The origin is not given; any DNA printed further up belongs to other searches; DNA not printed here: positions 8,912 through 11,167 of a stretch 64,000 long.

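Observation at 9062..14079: Complete MtrC-MtrA-MtrB-type decaheme porin-cytochrome conduit in a very GC-rich, apparently non-gammaproteobacterial genome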

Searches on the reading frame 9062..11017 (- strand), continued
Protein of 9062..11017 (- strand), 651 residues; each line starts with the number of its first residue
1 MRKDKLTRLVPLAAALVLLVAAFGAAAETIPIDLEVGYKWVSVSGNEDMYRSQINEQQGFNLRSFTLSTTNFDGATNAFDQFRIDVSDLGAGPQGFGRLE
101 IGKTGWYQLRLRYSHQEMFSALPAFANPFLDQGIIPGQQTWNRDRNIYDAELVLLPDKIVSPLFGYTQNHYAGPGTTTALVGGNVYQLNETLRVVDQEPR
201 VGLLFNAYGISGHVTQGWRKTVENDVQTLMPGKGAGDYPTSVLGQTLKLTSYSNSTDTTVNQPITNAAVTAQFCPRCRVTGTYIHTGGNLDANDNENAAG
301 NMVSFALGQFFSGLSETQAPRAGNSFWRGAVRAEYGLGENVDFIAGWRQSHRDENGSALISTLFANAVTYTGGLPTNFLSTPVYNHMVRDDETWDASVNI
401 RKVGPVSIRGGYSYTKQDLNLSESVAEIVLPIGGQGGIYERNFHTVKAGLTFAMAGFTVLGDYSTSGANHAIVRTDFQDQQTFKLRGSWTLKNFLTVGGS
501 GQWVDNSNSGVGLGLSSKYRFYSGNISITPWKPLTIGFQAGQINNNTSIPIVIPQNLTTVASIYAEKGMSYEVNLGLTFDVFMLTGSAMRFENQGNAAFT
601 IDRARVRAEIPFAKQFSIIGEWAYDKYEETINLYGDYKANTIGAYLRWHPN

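Call 79: list_cluster_members(proteins=[P0317, P0318, P0324, P0325, P0346, P0360, P0302, P0312, P0072, P0100])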
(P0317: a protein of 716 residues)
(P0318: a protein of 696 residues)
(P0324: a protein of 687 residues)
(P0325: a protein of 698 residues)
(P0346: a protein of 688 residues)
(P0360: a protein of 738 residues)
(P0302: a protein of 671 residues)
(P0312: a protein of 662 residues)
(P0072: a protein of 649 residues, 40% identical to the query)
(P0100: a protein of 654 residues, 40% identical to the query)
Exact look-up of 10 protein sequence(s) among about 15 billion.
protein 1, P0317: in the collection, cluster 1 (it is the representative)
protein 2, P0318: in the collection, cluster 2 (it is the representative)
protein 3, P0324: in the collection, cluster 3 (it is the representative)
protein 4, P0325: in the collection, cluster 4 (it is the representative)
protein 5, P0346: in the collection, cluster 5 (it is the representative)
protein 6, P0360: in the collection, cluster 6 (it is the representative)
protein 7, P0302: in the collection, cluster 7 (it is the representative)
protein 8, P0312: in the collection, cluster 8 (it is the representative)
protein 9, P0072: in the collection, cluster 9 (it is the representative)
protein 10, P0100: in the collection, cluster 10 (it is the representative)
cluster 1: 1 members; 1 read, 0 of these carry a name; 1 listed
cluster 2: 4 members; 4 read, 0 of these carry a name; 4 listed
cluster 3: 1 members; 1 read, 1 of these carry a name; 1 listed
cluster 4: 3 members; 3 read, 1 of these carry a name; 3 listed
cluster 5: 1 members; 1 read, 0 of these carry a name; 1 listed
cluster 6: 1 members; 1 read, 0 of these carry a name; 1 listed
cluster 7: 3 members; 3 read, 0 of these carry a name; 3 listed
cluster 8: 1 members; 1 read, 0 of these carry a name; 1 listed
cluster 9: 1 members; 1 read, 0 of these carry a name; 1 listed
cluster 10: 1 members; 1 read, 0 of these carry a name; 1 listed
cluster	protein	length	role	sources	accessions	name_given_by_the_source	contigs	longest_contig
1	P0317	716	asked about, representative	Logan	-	-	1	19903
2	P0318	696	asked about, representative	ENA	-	-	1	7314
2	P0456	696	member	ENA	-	-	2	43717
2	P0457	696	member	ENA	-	-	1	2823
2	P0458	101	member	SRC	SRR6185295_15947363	-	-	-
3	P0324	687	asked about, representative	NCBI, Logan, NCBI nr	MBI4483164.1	MAG: hypothetical protein HY652_09760 [Acidobacteria bacterium] | hypothetical protein [Acidobacteriota bacterium]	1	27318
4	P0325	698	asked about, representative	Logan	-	-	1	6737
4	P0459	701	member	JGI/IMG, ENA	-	hypothetical protein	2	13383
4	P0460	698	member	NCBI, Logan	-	-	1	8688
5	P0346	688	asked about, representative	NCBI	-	-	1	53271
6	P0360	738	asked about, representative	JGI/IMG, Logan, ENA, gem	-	-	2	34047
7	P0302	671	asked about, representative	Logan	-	-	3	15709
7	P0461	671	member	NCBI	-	-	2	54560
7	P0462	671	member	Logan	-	-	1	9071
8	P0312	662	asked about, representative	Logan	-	-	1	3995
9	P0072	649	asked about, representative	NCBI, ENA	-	-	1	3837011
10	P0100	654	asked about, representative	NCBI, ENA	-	-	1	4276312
